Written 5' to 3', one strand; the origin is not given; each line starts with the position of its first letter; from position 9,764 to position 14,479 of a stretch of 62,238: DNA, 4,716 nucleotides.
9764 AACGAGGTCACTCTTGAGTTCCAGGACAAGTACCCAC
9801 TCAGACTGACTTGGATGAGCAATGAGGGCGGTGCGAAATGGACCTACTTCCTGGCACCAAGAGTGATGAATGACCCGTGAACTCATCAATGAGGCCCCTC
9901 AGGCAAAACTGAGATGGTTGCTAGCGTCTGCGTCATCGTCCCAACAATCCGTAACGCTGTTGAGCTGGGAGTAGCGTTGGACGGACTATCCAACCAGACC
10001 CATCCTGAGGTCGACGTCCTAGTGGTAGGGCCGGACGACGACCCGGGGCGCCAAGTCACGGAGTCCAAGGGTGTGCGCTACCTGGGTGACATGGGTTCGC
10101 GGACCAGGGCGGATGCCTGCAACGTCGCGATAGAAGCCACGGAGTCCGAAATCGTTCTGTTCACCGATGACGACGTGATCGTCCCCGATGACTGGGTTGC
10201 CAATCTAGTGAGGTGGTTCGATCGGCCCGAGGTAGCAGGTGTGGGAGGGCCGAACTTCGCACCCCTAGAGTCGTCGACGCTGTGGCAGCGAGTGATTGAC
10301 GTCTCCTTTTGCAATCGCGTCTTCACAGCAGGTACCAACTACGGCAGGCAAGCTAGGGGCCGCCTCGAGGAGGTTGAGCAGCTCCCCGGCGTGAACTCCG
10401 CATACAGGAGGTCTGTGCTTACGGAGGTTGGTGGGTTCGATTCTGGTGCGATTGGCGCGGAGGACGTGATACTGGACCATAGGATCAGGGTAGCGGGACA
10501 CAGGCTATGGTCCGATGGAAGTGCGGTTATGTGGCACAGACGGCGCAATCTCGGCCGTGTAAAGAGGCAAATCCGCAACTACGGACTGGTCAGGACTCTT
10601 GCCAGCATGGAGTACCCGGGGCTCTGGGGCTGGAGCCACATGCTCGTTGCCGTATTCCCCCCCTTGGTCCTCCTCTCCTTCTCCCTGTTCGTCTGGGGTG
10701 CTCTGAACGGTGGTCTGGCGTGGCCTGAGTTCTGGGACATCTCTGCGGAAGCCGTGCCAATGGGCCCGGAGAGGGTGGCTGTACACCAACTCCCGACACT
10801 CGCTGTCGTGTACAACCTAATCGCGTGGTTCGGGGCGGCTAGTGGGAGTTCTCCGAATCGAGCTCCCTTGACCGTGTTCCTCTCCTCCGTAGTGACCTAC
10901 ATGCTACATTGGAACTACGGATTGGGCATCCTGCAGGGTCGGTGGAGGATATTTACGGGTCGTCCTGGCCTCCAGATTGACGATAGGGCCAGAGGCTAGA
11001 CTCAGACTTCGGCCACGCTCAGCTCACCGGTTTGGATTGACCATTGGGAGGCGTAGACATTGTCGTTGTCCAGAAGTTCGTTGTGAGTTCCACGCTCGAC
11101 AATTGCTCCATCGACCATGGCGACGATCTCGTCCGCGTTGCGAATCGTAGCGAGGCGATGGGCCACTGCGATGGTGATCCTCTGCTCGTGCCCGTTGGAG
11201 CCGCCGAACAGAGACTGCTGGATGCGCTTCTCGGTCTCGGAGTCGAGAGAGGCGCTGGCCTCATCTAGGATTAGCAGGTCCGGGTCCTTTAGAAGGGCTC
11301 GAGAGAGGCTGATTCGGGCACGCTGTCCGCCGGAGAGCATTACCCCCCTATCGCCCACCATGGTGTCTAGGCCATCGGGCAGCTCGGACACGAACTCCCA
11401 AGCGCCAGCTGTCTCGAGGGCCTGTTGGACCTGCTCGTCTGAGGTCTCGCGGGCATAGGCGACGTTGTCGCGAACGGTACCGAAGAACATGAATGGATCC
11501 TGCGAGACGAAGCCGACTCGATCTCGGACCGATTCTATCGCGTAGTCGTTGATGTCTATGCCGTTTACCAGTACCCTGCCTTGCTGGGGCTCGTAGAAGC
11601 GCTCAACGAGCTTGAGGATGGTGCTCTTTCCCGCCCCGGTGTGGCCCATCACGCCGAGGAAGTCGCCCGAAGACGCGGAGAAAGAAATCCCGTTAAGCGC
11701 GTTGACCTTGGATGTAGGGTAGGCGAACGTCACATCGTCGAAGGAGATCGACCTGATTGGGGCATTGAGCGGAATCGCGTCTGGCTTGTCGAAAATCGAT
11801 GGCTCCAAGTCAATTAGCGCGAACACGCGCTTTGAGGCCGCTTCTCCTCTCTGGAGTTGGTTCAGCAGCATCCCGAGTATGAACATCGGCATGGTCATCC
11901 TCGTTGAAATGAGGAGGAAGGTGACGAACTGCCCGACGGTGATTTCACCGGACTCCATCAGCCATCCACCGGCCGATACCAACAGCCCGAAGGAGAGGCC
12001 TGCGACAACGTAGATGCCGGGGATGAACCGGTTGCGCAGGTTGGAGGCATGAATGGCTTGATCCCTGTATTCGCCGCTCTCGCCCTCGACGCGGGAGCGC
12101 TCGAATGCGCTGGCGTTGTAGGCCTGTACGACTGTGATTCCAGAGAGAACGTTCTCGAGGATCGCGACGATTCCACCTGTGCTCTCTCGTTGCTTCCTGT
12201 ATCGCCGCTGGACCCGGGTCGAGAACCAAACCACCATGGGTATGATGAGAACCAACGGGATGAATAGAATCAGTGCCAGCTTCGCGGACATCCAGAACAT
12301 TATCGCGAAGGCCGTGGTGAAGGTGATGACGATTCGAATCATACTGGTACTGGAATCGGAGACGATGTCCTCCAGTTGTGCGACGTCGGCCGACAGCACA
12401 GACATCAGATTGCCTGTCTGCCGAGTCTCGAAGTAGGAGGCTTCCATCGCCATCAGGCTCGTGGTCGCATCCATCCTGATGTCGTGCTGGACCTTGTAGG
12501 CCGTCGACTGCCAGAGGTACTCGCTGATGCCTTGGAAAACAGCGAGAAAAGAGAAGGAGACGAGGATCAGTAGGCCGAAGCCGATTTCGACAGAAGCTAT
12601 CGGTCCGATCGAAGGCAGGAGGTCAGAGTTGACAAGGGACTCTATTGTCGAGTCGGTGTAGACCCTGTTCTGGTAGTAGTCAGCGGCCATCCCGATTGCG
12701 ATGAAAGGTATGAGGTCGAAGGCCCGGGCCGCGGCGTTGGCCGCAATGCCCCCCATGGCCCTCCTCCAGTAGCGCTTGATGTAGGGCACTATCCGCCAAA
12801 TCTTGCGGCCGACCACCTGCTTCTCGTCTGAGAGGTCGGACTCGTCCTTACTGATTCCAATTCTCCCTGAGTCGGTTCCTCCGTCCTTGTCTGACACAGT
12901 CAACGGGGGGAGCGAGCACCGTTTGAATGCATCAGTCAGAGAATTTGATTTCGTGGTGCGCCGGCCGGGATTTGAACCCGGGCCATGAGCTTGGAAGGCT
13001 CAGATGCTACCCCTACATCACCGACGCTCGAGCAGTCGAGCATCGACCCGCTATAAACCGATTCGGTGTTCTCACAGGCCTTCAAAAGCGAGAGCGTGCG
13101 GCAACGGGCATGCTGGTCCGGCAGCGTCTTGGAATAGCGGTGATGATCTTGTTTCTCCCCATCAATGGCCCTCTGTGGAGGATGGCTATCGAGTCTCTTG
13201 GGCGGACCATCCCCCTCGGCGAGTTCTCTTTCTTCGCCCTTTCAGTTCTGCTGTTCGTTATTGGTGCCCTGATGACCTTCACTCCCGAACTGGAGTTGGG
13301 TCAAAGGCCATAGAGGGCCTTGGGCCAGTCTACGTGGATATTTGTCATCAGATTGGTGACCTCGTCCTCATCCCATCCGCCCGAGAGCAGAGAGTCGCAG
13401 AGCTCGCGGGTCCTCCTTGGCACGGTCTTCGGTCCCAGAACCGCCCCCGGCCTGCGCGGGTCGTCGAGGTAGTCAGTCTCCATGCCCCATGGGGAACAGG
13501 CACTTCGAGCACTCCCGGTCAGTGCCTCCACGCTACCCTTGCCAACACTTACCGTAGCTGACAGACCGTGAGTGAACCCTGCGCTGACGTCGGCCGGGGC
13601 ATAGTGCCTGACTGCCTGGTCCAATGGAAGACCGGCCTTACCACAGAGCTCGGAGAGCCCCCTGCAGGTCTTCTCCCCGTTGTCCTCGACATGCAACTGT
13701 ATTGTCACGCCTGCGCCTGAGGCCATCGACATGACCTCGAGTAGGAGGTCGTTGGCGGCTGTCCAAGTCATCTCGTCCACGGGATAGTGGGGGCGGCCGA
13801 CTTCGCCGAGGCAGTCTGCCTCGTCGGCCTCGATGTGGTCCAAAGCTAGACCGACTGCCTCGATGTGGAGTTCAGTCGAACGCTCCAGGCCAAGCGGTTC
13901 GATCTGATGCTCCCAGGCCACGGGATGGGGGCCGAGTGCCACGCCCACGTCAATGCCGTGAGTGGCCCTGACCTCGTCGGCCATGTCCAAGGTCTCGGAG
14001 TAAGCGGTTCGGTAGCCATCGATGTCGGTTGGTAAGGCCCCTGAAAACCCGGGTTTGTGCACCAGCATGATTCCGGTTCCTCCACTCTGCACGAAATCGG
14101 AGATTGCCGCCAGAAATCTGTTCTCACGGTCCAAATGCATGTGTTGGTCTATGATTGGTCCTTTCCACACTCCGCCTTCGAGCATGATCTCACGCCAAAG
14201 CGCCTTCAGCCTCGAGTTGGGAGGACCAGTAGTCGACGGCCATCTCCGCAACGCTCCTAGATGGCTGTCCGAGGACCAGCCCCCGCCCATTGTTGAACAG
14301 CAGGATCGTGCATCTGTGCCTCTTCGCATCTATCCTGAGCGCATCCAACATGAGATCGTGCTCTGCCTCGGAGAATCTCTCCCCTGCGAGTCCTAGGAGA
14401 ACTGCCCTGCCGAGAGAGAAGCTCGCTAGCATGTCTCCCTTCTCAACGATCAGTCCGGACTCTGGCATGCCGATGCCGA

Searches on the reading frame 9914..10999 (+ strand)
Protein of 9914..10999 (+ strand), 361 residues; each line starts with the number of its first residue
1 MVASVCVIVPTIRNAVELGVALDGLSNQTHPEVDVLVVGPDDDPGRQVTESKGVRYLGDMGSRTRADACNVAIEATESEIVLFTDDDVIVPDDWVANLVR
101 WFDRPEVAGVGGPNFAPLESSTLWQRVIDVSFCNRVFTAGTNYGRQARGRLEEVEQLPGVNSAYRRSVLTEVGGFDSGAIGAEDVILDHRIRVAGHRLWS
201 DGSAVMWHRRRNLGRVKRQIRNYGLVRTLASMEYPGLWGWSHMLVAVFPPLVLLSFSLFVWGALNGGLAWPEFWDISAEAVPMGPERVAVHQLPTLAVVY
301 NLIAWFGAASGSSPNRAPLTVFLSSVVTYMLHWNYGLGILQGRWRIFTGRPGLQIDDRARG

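Call 65: search_protein_families(library=pfam, proteins=[window:9914-10999:+], max_evalue=0.00001)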
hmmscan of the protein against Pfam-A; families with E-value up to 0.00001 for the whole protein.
window:9914-10999:+ (361 aa): 4 families
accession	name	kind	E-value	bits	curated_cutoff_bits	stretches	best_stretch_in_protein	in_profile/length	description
PF00535.33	Glycos_transf_2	-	1.9e-14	54.4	23.3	1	6-172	1-167/168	Glycosyl transferase family 2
PF13641.12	Glyco_tranf_2_3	-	2.9e-14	54.1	27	1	5-210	3-213/230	Glycosyltransferase like family 2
PF13632.12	Glyco_trans_2_3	-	1.2e-12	48.5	27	1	80-270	1-194/198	Glycosyl transferase family group 2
PF13506.12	Glyco_transf_21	-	9.3e-10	38.7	21.7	1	68-221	21-171/174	Glycosyl transferase family 21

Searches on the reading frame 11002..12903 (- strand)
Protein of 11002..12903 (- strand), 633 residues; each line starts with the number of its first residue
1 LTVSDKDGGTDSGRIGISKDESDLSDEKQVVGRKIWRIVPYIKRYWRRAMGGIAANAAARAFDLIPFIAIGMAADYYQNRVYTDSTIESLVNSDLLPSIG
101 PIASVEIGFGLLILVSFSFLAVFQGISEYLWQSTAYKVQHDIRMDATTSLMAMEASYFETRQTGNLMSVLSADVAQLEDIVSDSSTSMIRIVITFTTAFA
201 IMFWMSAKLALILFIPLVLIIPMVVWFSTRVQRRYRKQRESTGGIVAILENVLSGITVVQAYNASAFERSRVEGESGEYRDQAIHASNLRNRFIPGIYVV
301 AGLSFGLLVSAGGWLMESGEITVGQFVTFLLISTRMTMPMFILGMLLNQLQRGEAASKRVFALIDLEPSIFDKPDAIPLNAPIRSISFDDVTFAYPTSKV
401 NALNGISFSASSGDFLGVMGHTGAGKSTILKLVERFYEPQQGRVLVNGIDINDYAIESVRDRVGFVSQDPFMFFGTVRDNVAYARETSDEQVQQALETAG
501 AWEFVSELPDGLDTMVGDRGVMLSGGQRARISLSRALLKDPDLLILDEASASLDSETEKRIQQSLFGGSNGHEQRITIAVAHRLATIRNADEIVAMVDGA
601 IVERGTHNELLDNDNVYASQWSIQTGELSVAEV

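Call 65: search_protein_families(library=pfam, proteins=[window:11002-12903:-], max_evalue=0.00001)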
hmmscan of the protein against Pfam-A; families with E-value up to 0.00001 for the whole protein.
window:11002-12903:- (633 aa): 2 families
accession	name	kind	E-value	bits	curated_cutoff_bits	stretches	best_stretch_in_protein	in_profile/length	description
PF00664.28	ABC_membrane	-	1.3e-40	140.3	28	1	108-340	42-274/274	ABC transporter transmembrane region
PF00005.33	ABC_tran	-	4e-32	112.1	25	1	403-550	1-136/137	ABC transporter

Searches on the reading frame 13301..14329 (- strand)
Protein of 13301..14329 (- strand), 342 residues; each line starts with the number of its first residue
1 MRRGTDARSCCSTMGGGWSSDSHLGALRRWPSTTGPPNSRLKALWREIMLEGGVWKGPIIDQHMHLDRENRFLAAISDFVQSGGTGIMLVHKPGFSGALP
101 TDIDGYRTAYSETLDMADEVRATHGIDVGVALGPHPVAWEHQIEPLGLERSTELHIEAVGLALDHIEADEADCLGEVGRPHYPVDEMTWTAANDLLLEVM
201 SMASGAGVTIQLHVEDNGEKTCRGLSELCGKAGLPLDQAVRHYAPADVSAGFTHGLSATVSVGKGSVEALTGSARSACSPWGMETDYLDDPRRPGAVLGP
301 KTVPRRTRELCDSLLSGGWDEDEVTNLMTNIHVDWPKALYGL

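Call 65: search_protein_families(library=pfam, proteins=[window:13301-14329:-], max_evalue=0.00001)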
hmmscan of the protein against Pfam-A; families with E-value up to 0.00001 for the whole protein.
window:13301-14329:- (342 aa): 1 family
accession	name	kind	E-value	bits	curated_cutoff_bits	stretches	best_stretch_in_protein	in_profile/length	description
PF01026.27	TatD_DNase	-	1.3e-17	64.5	27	1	60-330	1-246/253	TatD related DNase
